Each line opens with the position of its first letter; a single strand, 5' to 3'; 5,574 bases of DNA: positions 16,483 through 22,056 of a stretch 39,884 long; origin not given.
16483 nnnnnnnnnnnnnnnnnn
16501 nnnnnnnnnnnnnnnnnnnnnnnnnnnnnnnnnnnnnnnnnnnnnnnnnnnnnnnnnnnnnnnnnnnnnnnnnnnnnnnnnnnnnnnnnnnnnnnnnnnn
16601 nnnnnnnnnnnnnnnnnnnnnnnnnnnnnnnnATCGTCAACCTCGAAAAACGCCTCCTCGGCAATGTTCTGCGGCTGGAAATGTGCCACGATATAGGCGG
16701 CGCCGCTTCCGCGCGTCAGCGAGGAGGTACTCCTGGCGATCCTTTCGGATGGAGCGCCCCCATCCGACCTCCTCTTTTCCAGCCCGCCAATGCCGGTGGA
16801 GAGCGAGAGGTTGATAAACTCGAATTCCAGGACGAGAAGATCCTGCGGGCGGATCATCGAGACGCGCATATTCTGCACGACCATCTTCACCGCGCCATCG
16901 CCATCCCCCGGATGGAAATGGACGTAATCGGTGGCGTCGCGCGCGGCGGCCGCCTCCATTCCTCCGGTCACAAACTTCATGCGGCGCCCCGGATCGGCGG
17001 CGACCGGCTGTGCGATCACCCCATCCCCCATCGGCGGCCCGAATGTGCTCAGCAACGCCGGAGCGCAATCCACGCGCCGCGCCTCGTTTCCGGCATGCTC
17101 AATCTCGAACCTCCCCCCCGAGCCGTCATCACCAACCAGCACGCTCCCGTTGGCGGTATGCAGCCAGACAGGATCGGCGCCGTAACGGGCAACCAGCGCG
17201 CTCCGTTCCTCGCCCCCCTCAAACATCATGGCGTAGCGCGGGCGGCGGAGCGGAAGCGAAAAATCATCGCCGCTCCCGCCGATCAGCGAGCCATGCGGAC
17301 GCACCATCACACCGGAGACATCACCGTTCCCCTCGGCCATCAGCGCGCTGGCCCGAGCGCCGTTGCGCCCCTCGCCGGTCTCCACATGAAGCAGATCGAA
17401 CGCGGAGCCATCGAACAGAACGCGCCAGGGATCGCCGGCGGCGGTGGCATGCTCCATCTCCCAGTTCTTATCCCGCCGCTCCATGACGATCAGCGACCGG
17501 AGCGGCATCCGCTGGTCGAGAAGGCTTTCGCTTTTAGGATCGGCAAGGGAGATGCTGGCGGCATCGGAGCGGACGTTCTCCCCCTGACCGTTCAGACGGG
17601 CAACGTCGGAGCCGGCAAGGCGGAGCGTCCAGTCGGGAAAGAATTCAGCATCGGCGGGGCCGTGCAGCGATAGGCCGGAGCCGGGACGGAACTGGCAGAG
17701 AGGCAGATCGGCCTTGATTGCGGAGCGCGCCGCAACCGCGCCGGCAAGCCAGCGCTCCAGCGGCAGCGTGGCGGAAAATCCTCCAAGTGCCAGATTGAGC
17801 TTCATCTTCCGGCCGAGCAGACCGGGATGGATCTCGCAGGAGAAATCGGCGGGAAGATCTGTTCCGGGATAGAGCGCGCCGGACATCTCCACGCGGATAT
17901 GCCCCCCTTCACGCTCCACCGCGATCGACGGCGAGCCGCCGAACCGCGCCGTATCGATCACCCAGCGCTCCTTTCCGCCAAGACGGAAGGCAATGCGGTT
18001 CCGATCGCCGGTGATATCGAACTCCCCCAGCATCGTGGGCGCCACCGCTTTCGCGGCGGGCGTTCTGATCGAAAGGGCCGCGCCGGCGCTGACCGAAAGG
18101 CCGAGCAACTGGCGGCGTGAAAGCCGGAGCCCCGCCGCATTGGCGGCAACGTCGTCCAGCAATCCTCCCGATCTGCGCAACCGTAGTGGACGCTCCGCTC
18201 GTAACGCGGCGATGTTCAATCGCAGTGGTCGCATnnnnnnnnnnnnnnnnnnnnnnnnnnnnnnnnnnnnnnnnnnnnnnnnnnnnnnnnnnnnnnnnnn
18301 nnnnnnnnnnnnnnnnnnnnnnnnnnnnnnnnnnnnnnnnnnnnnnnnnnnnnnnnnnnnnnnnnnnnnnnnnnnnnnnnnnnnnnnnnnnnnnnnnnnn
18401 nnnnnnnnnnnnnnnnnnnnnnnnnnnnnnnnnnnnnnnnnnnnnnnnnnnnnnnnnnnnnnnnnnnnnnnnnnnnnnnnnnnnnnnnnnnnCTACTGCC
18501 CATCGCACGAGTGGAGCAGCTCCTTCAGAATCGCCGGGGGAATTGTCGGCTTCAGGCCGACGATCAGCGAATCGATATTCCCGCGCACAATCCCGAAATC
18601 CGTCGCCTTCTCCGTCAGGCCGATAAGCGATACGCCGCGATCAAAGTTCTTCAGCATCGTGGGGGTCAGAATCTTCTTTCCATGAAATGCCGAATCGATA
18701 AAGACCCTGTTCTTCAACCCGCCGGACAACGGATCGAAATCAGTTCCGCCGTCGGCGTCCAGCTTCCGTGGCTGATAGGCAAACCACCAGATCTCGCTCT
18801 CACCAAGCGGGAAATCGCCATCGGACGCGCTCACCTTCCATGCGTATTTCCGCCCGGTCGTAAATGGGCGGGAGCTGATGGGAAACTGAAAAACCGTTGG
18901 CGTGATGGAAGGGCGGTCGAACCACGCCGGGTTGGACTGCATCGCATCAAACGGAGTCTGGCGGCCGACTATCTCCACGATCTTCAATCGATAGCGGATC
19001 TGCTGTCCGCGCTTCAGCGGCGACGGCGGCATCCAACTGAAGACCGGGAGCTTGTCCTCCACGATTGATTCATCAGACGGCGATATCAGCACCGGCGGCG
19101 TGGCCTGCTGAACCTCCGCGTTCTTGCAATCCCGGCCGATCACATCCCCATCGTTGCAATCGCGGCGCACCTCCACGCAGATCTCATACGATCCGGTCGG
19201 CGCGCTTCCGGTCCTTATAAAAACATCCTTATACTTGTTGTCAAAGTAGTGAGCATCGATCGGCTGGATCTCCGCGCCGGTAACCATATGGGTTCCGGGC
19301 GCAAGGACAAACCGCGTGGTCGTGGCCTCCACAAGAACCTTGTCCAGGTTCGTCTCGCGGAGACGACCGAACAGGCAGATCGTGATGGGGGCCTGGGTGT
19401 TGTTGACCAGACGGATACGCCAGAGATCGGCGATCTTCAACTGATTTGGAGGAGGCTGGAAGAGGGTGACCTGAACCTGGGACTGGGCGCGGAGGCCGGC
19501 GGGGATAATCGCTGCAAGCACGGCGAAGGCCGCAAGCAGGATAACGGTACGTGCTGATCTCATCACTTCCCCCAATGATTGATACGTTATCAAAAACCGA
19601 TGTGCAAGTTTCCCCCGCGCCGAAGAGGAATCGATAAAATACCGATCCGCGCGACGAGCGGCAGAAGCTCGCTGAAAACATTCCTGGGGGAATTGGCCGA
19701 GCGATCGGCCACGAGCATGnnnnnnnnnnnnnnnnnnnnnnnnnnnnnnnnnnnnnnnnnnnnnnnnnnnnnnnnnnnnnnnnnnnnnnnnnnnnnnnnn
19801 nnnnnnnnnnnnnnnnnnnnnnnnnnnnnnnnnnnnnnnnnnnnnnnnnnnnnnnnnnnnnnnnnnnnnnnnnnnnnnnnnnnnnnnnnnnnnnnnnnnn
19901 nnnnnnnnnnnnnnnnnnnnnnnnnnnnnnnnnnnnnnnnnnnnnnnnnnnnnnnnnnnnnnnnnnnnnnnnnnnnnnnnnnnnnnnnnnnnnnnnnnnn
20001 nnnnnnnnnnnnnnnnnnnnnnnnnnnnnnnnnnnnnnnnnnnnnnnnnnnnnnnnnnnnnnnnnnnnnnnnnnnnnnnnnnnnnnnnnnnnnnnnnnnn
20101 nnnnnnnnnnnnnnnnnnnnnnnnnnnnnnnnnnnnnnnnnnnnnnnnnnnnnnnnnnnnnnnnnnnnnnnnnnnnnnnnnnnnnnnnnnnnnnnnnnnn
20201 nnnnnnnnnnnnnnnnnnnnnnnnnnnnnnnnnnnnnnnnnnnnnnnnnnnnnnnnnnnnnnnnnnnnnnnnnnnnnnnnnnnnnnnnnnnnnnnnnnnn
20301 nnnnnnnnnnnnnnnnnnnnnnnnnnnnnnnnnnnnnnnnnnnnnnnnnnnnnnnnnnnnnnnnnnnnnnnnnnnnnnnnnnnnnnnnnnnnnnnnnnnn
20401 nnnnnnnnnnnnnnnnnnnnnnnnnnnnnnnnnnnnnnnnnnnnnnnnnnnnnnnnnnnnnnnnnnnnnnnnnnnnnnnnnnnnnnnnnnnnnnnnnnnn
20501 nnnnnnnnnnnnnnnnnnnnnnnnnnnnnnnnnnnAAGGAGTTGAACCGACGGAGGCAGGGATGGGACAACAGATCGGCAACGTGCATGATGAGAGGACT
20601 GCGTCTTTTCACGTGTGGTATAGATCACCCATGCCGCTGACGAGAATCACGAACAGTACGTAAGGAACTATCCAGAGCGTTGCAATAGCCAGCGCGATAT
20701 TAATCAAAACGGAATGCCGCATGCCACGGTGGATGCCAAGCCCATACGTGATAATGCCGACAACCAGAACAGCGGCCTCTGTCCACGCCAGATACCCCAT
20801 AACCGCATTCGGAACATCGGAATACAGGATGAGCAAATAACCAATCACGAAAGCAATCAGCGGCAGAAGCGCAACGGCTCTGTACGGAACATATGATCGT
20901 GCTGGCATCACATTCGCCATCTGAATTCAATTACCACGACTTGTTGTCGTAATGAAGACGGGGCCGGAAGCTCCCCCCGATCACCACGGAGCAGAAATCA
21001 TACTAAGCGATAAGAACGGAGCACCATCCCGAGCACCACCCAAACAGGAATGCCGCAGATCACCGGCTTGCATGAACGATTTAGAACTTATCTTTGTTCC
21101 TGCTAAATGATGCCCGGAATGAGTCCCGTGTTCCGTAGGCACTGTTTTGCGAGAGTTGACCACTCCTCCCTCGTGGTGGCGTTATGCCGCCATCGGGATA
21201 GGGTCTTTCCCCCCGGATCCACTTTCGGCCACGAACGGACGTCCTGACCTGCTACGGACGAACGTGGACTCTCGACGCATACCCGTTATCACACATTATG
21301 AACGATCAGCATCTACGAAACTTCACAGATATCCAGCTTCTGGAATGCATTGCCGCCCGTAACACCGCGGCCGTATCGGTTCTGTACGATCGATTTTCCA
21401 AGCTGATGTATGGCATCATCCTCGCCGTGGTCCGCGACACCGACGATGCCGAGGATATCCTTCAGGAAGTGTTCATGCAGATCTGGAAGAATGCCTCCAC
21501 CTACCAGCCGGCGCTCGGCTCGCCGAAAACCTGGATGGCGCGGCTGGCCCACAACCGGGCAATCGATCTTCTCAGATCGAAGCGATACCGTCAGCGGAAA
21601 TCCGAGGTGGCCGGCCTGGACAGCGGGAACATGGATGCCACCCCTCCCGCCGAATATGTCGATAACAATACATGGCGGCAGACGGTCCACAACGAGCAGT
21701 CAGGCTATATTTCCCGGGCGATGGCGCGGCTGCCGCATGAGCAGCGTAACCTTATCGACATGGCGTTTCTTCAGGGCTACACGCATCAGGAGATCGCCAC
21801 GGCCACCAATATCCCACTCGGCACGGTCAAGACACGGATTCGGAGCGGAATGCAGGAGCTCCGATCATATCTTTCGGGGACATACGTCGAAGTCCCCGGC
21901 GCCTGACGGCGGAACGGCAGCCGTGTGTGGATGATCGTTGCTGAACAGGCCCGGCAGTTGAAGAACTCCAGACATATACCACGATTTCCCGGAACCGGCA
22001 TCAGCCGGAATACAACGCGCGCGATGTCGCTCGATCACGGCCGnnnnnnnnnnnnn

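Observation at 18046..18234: Twin-arginine leader on a 1734-aa protein: unusually large putative Tat substrate with a 38-residue Arg-rich n-region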

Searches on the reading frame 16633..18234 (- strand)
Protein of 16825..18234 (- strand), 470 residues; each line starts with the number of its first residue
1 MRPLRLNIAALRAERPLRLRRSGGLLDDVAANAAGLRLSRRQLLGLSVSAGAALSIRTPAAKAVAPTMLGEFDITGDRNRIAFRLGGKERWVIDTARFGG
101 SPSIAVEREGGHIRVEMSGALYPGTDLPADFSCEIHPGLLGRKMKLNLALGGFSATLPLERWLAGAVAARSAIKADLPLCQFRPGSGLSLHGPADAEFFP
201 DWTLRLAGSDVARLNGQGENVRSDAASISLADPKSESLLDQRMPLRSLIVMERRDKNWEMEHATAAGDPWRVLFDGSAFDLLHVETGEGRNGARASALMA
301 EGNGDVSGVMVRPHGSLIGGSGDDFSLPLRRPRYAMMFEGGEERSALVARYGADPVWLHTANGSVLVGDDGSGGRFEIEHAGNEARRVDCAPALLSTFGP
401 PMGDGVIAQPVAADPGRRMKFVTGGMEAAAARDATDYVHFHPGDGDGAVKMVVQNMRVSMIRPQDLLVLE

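Call 42: predict_structure(alignment_id=A2)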
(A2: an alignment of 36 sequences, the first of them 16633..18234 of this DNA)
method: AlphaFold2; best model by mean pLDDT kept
length: 534 residues; sequences in the alignment: 36
mean_pLDDT: 81.7   pTM: 0.79
mean pLDDT of the five models: 81.7, 81.4, 80.0, 79.9, 79.3
residues with pLDDT >= 90: 256; 70-90: 163; 50-70: 47; < 50: 68
segments of 3 or more residues with pLDDT < 50: 22-38, 40-66, 484-489, 495-500, 526-534
pLDDT, mean of each block of 10 residues (from residue 1): 81 72 47 45 46 36 52 91 92 95 94 95 96 92 95 95 92 95 90 96 95 88 95 88 93 90 71 90 93 91 90 87 91 88 89 92 90 90 84 93 83 93 66 79 64 90 87 88 50 48 74 87 52 44
secondary structure, 60 per line:
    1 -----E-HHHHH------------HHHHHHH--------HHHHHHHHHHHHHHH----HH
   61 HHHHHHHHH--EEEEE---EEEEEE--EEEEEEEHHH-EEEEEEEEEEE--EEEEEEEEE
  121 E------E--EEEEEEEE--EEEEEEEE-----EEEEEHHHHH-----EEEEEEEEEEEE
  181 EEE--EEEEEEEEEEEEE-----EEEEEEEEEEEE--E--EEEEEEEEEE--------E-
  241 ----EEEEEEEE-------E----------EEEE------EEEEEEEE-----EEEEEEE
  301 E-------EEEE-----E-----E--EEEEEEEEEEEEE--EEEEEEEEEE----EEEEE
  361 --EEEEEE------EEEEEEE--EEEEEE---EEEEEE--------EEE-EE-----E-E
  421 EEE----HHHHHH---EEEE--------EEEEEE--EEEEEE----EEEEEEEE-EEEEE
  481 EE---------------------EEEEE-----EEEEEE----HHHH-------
elements in order: H8-12 H25-31 H40-54 H59-69 E72-76 E80-85 E88-94 E99-109 E112-121 E131-138 E141-148 E154-158 H159-163 E169-183 E186-198 E204-215 E221-230 E245-252 E271-274 E281-288 E294-301 E309-312 E327-339 E342-351 E356-360 E363-368 E375-381 E384-389 E393-398 E407-409 E420-423 H428-433 E437-440 E449-454 E457-462 E467-474 E476-482 E504-508 E514-519 H524-527

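Call 46: fold_search(model_id=the predicted structure, library=pdb)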
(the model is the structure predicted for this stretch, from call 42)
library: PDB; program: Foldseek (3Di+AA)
matches with E <= 10: 205; with E <= 0.001: 0
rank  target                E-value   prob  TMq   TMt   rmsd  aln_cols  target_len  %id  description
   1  9n6v_LQ               1.8e-02  0.08  0.09  0.07  23.7       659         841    7  SSU processome maturation and disassembly, State A (released 2025-11-05)
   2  7azl_B                4.6e-02  0.06  0.07  0.09  22.0       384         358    9  DNA polymerase sliding clamp from Escherichia coli with peptide 38 bound (released 2021-12-01)
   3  6q0r_A                6.1e-02  0.05  0.08  0.07  24.1       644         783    8  Structure of DDB1-DDA1-DCAF15 complex bound to E7820 and RBM39 (released 2019-11-13)
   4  6ud7_B                6.1e-02  0.05  0.08  0.07  22.8       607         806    8  Crystal structure of full-length human DCAF15-DDB1(deltaBPB)-DDA1-RBM39 in complex with indisulam (released 2019-12-18)
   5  8hme_E                1.8e-01  0.06  0.10  0.06  25.7       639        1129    7  head module state 1 of Tetrahymena IFT-A (released 2023-06-14)
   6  3ob8_A                2.2e-01  0.08  0.10  0.06  31.4       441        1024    8  Structure of the beta-galactosidase from Kluyveromyces lactis in complex with galactose (released 2011-08-17)
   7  7nky_O                2.7e-01  0.11  0.09  0.11  20.8       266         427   12  RNA Polymerase II-Spt4/5-nucleosome-FACT structure (released 2021-07-07)
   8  7cp9_I                2.7e-01  0.10  0.11  0.17  24.5       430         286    6  Cryo-EM structure of human mitochondrial translocase TOM complex at 3.0 angstrom. (released 2021-04-28)
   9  1gyd                  2.7e-01  0.07  0.10  0.14  21.9       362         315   11  Structure of Cellvibrio cellulosa alpha-L-arabinanase (released 2002-08-23)
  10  8qpv_B                3.1e-01  0.04  0.09  0.10  18.6       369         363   11  Handover Complex: BAM bound OmpX and extended SurA (released 2024-09-25)
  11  9n73_LQ               3.5e-01  0.06  0.12  0.09  26.3       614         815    7  SSU processome maturation and disassembly, State G (released 2025-10-29)
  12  9dwv_A                3.5e-01  0.03  0.10  0.08  22.9       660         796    7  Ternary complex of CRBN-DDB1-PPIL4 RRM domain with FPFT-2216 (released 2025-08-06)
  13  9nws_A                3.5e-01  0.02  0.08  0.06  22.8       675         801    7  Cryo-EM structure of DDB1dB:CRBN:mezigdomide:SALL4(392-449) (released 2026-02-04)
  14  8jx8_A                3.5e-01  0.02  0.07  0.04  25.3       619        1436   10  rat megalin head (released 2024-06-19)
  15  9etm_A                3.7e-01  0.08  0.13  0.20  21.4       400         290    7  cryoEM structure of the Drosophila melanogaster TOM core complex (released 2024-12-04)
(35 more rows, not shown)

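Call 73: search_protein_representatives(protein=window:16825-18234:-)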
Query: 470 residues. Proteins with E-value up to 0.001 (for the whole library): 441; up to 1e-10: 320; up to 1e-30: 156. The best 150 are listed.
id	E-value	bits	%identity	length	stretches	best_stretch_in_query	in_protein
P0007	1.8e-130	452.3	48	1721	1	1-470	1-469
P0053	2.0e-93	330.1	41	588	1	2-429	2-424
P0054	3.9e-93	329.2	40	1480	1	62-469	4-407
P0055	8.1e-89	314.9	40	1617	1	1-428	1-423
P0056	3.1e-88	313.0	40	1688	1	1-469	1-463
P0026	2.9e-85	303.2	40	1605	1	5-426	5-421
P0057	2.0e-84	300.4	39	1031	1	1-424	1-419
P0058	4.0e-84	299.5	40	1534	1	1-468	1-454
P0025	7.7e-84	298.5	40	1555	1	5-469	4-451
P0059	2.0e-83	297.1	43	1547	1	27-413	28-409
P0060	2.0e-82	293.8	38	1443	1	59-468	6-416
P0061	4.8e-81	289.3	41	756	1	36-469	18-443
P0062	5.7e-80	285.8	35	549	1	1-469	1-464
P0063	3.1e-77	276.8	39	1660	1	37-429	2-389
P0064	1.0e-74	268.5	38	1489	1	1-469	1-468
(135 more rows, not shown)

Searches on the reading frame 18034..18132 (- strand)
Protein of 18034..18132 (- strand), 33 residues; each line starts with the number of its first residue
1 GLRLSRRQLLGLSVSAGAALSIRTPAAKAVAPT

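Call 25: search_protein_families(library=ncbifam, proteins=[window:18034-18132:-], max_evalue=10)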
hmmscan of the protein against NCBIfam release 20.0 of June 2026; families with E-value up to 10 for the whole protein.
seq(33 aa): 1 family
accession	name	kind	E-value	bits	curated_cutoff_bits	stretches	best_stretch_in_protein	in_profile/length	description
NF047833.1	TyroCdyMelC1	equivalog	0.065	13.4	120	1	3-31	3-31/127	apotyrosinase chaperone MelC1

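Call 26: search_protein_families(library=pfam, proteins=[window:18034-18132:-], max_evalue=10)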
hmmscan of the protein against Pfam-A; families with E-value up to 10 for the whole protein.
seq(33 aa): 1 family
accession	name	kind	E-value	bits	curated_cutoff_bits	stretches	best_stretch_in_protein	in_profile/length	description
PF10518.14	TAT_signal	-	0.009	16.4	22.7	1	4-20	2-18/21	TAT (twin-arginine translocation) pathway signal sequence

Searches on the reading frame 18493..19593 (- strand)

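Call 5: search_protein_families(library=pfam, proteins=[window:18493-19593:-], max_evalue=0.01)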
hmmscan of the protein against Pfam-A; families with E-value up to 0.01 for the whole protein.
window:18493-19593:- (366 aa): 1 family
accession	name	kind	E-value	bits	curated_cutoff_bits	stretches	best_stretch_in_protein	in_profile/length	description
PF25788.1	Ig_Rha78A_N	-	0.0044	17.7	27.4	1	178-271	15-99/105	Rha78A-like, N-terminal immunoglobulin domain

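Call 6: search_protein_families(library=ncbifam, proteins=[window:18493-19593:-], max_evalue=0.01)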
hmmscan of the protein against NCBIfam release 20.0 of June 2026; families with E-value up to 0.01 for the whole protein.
window:18493-19593:- (366 aa): 0 families

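Call 60: search_protein_families(library=padloc, proteins=[window:18493-19563:-], max_evalue=0.01)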
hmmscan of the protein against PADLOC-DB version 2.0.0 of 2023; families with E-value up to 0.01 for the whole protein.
window:18493-19563:- (356 aa): 0 families

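Call 61: search_protein_families(library=phrogs, proteins=[window:18493-19563:-], max_evalue=0.01)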
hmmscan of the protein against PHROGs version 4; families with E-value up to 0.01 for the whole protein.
window:18493-19563:- (356 aa): 0 families

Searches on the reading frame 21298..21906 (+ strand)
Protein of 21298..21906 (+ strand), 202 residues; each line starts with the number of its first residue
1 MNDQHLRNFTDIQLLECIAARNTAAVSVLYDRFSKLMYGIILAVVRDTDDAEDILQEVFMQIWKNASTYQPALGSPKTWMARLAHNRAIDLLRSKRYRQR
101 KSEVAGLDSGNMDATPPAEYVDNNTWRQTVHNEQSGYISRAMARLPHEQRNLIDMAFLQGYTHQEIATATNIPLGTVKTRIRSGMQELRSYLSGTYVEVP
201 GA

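Call 13: search_protein_families(library=pfam, proteins=[window:21298-21906:+], max_evalue=0.001)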
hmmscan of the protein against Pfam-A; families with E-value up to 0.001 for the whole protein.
window:21298-21906:+ (202 aa): 3 families
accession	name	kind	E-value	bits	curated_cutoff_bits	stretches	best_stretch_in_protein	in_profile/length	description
PF04542.20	Sigma70_r2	-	1.7e-17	63.4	24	1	29-96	1-69/71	Sigma-70 region 2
PF04545.22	Sigma70_r4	-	1.3e-12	47.4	24.1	1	141-189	1-49/50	Sigma-70, region 4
PF08281.18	Sigma70_r4_2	-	1.9e-12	47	25.7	1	137-188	3-54/54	Sigma-70, region 4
